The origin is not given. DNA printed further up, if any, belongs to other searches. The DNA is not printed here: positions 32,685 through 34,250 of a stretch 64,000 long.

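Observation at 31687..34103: Orphan two-gene cassette: TPR protein with a 4-TM tail, translationally coupled to a TPR-AAA+ unfoldase (candidate undescribed system)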

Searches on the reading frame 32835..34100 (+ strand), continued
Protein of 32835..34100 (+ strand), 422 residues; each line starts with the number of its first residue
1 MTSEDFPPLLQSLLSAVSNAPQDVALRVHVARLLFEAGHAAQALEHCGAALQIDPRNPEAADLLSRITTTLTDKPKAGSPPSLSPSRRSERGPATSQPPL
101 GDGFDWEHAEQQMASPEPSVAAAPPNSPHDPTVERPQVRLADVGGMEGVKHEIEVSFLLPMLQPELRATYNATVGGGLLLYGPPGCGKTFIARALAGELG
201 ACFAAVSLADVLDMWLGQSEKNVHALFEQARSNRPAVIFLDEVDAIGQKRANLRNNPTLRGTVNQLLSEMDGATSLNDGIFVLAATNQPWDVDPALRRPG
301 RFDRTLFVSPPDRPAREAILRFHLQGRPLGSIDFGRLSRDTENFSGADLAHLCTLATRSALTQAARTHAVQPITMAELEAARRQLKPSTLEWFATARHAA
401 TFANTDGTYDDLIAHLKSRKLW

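Call 68: search_protein_families(library=padloc, alignment_id=A6, max_evalue=0.00001)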
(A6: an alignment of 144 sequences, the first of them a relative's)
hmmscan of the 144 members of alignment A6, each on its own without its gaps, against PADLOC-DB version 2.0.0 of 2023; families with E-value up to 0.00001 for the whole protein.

A. member 1, L001:3418-4749:- (443 aa): 67 families (the best 25 are shown)
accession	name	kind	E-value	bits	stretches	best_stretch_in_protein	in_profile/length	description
PDLC01136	RT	-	2e-67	225.4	1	35-293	9-249/263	RT (reverse transcriptase)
PDLC02063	Cas1_IIIb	-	2.5e-48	163.1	1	36-294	13-266/617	-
PDLC03754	RT_UG17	-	5.7e-35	119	1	37-394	16-352/429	DRT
PDLC01607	RT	-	3.3e-29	100.2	1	93-311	3-160/161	"CAS-I,CAS-II,CAS-III,CAS-IV,CAS-V,CAS-VI; acquisition_associated"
PDLC03764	RT_UG26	-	4.4e-29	99.4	1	114-315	86-275/398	DRT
PDLC03766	Drt9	-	1.1e-26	91.8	1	71-318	73-310/488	DRT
PDLC03779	RT_UG4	-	6.2e-26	89.2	1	60-314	28-261/307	DRT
PDLC03759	RT_UG21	-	7.1e-25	85.7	1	154-289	140-265/503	DRT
PDLC03688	HEase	-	2.4e-24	84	1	67-231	65-228/599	homing endonuclease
PDLC03698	HEase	-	4.9e-24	82.4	1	39-238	264-460/834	homing endonuclease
PDLC03757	Drt2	-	1.4e-23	81.7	1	209-389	283-450/502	DRT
PDLC03756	RT_UG19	-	1.1e-21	75.5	1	156-295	147-281/562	DRT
PDLC03768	Drt3a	-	1e-20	72.6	1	158-312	137-267/411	DRT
PDLC03761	RT_UG23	-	4.5e-19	66.4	1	40-294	10-267/489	DRT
PDLC02175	Drt3a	-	4.4e-18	63.7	1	157-313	110-260/417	-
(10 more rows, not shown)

B. families by the number of members that match (of 144 scanned): 101 families (the first 25 are shown)
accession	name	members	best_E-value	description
PDLC04134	mad2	4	3.4e-23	mads_2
PDLC01078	C3a156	3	3.3e-14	oxidoreductase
PDLC01136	RT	1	2e-67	RT (reverse transcriptase)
PDLC02203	MzaA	1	1.1e-60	-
PDLC02063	Cas1_IIIb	1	2.5e-48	-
PDLC01457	WYL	1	4.6e-39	"CAS-I,CAS-II,CAS-III,CAS-IV,CAS-V,CAS-VI; associated_signaling"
PDLC04606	PDC-M37B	1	2.6e-36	-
PDLC03754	RT_UG17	1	5.7e-35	DRT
PDLC04605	PDC-M37B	1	7.4e-34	-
PDLC01607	RT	1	3.3e-29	"CAS-I,CAS-II,CAS-III,CAS-IV,CAS-V,CAS-VI; acquisition_associated"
PDLC03764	RT_UG26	1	4.4e-29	DRT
PDLC03766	Drt9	1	1.1e-26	DRT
PDLC03779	RT_UG4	1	6.2e-26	DRT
PDLC03759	RT_UG21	1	7.1e-25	DRT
PDLC03838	DolB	1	1.2e-24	-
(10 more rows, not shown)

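Call 69: search_protein_families(library=pfam, alignment_id=A6, max_evalue=0.00001)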
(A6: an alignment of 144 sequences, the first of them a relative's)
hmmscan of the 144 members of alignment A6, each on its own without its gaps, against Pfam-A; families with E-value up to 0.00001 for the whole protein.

A. member 1, L001:3418-4749:- (443 aa): 3 families
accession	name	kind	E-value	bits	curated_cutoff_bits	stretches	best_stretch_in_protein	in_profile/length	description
PF00078.32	RVT_1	-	4e-39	134.9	29.6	1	91-311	1-204/205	Reverse transcriptase (RNA-dependent DNA polymerase)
PF08388.16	GIIM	-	8.1e-16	58.2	23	1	337-409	2-77/80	Group II intron, maturase-specific domain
PF00680.25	RdRP_1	-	7.9e-06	25.3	23.9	0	182-301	261-384/450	Viral RNA-dependent RNA polymerase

B. families by the number of members that match (of 144 scanned): 146 families (the first 25 are shown)
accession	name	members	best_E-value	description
PF04542.20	Sigma70_r2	5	5.5e-25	Sigma-70 region 2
PF03060.21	NMO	4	1.9e-51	Nitronate monooxygenase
PF02776.23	TPP_enzyme_N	4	1.7e-31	Thiamine pyrophosphate enzyme, N-terminal TPP binding domain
PF02775.26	TPP_enzyme_C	4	5.2e-31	Thiamine pyrophosphate enzyme, C-terminal TPP binding domain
PF04545.22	Sigma70_r4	4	1.2e-18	Sigma-70, region 4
PF13649.12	Methyltransf_25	4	2.4e-18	Methyltransferase domain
PF08241.18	Methyltransf_11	4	3.3e-18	Methyltransferase domain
PF13847.12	Methyltransf_31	4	1.9e-12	Methyltransferase domain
PF01209.24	Ubie_methyltran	4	1.2e-11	ubiE/COQ5 methyltransferase family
PF01070.24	FMN_dh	4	2.1e-11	FMN-dependent dehydrogenase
PF20628.3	Dyp_perox_C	3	3.5e-55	Dyp-type peroxidase, C-terminal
PF00296.26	Bac_luciferase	3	5.2e-49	Luciferase-like monooxygenase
PF01261.30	AP_endonuc_2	3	7.5e-37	Xylose isomerase-like TIM barrel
PF04261.18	Dyp_perox_N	3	1.8e-25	Dyp-type peroxidase, N-terminal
PF01494.25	FAD_binding_3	3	7.5e-18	FAD binding domain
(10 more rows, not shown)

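Call 73: list_cluster_members(proteins=[P0001, P0121])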
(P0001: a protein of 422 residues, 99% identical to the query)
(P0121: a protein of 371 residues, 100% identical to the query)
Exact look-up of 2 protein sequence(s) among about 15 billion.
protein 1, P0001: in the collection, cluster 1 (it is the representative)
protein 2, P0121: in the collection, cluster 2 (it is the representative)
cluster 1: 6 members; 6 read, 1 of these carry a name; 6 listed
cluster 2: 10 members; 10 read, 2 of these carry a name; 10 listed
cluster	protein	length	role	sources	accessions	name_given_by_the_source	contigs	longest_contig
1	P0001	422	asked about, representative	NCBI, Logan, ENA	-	-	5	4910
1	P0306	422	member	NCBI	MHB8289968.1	MAG: AAA family ATPase [Acidimicrobiales bacterium]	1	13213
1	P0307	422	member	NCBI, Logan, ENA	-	-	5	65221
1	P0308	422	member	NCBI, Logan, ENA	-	-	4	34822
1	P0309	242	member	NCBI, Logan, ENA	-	-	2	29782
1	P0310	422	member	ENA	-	-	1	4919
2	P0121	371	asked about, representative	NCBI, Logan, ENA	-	-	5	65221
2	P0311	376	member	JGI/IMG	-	tetratricopeptide (TPR) repeat protein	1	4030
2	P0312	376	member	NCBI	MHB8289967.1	MAG: tetratricopeptide repeat protein [Acidimicrobiales bacterium]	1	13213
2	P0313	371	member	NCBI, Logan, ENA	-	-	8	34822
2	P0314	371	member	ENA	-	-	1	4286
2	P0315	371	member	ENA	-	-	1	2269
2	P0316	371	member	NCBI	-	-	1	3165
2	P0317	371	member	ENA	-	-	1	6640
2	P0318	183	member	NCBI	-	-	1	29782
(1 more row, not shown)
